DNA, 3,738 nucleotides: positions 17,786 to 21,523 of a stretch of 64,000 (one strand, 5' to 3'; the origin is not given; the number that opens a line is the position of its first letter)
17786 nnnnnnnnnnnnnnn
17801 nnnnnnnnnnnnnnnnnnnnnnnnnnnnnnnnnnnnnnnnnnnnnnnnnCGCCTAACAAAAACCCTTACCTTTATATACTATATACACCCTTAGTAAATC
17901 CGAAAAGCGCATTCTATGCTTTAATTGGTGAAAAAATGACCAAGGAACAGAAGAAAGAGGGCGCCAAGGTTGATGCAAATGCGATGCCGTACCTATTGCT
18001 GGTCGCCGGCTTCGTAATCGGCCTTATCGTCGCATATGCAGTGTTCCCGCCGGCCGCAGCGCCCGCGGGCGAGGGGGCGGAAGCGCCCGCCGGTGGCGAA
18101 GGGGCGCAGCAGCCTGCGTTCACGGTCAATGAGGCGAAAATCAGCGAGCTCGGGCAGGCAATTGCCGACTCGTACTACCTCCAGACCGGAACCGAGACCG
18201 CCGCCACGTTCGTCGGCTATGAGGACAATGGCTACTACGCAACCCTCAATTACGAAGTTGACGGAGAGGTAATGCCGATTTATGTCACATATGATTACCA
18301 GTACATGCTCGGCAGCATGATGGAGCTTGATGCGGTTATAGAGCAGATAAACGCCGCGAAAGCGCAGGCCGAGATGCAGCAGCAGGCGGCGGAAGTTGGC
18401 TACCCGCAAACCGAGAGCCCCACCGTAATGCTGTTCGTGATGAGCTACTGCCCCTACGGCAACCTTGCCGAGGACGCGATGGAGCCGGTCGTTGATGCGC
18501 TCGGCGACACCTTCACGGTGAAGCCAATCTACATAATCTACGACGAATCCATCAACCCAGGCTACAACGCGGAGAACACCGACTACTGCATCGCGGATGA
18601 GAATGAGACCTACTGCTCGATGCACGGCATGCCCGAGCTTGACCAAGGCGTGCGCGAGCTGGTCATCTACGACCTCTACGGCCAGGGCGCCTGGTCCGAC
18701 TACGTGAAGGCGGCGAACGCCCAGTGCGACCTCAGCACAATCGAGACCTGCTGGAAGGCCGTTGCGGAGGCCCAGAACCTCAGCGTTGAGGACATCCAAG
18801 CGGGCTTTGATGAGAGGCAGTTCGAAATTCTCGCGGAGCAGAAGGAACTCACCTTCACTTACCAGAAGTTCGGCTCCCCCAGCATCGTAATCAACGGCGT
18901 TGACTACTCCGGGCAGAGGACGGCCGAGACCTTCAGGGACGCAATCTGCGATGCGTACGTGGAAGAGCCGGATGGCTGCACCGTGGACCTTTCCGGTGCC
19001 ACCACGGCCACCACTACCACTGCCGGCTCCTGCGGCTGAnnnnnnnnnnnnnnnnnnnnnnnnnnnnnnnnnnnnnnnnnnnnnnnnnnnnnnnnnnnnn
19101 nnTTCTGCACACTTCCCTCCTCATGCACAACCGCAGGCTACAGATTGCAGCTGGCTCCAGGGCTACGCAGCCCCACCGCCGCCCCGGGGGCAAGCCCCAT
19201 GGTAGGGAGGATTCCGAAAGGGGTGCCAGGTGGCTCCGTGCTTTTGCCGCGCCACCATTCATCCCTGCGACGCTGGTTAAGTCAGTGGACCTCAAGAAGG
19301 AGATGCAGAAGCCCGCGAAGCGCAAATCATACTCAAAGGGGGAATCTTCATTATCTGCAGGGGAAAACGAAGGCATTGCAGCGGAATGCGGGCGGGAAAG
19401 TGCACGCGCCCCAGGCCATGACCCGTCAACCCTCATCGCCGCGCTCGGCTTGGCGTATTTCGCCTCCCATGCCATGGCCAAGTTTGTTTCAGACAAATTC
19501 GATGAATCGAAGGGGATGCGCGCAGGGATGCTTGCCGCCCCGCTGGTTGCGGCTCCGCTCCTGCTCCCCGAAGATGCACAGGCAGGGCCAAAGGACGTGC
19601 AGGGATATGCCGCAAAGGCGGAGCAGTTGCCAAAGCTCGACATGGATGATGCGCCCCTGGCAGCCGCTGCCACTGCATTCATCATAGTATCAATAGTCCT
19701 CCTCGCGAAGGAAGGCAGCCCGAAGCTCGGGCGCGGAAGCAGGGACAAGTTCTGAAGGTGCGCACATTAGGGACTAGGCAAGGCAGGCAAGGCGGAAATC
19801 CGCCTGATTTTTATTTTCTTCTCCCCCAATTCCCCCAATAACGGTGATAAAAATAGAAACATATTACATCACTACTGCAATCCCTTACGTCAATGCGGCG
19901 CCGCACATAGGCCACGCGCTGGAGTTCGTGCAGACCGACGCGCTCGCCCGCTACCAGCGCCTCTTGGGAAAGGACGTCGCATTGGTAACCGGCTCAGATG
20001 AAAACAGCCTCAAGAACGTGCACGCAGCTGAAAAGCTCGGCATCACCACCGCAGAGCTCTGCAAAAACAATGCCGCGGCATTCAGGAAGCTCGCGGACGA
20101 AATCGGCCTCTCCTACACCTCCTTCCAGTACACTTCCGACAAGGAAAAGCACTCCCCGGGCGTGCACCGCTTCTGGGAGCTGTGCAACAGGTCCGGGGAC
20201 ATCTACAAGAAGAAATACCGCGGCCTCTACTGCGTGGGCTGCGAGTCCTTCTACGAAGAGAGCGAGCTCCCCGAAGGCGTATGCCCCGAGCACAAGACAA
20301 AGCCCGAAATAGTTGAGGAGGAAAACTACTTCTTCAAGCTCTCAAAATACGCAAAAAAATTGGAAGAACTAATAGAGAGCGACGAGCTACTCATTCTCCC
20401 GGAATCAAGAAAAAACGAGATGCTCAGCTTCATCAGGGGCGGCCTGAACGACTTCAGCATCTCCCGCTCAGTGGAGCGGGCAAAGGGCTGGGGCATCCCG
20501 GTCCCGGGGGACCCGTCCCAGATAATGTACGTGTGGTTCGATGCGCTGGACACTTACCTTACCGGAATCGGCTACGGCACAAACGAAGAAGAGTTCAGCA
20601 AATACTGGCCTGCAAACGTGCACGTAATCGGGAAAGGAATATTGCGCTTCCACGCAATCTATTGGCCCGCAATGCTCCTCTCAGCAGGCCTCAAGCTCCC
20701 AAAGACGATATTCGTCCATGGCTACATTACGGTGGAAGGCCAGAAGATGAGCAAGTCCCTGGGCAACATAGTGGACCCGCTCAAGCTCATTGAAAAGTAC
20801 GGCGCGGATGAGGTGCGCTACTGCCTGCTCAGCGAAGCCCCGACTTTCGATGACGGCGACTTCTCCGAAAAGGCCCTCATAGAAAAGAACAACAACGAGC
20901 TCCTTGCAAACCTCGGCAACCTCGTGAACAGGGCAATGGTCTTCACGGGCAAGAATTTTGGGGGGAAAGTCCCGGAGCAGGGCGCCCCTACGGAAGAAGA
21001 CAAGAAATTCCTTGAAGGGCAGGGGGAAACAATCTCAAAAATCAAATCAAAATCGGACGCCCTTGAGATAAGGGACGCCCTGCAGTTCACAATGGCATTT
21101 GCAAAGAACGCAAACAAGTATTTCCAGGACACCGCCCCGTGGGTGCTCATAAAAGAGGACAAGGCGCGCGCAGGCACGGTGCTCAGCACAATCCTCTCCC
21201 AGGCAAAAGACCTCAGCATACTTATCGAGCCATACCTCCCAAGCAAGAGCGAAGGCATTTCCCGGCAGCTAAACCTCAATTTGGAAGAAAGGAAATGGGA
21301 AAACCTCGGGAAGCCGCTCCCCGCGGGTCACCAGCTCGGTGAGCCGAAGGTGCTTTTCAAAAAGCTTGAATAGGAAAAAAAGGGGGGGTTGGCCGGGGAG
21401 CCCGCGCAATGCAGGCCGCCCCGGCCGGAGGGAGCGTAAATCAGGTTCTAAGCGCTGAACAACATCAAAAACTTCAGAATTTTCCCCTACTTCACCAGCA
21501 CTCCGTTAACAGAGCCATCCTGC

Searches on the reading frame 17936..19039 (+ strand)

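Call 17: search_protein_families(library=pfam, proteins=[window:17936-19039:+], max_evalue=0.001)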
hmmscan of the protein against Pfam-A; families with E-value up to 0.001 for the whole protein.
window:17936-19039:+ (367 aa): 1 family
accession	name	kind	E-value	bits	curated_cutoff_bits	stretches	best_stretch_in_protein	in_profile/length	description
PF25011.1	VSR_TRX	-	0.00021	21.5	27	1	214-338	68-208/208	Vacuolar sorting receptor thioredoxin-like domain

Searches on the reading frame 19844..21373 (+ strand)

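Call 17: search_protein_families(library=pfam, proteins=[window:19844-21373:+], max_evalue=0.001)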
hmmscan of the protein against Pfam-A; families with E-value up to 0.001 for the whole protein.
window:19844-21373:+ (509 aa): 4 families
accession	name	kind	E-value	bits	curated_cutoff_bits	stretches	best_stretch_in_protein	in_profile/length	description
PF09334.17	tRNA-synt_1g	-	7.7e-105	351.3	20.1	2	147-365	169-391/391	tRNA synthetases class I (M)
PF00133.28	tRNA-synt_1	-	5.3e-32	111.5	22.7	2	226-337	297-410/414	tRNA synthetases class I (I, L, M and V)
PF19303.5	Anticodon_3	-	3.2e-16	60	23.5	1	376-508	1-135/152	Anticodon binding domain of methionyl tRNA ligase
PF01406.26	tRNA-synt_1e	-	5.6e-14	52.6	27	2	289-345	241-296/301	tRNA synthetases class I (C) catalytic domain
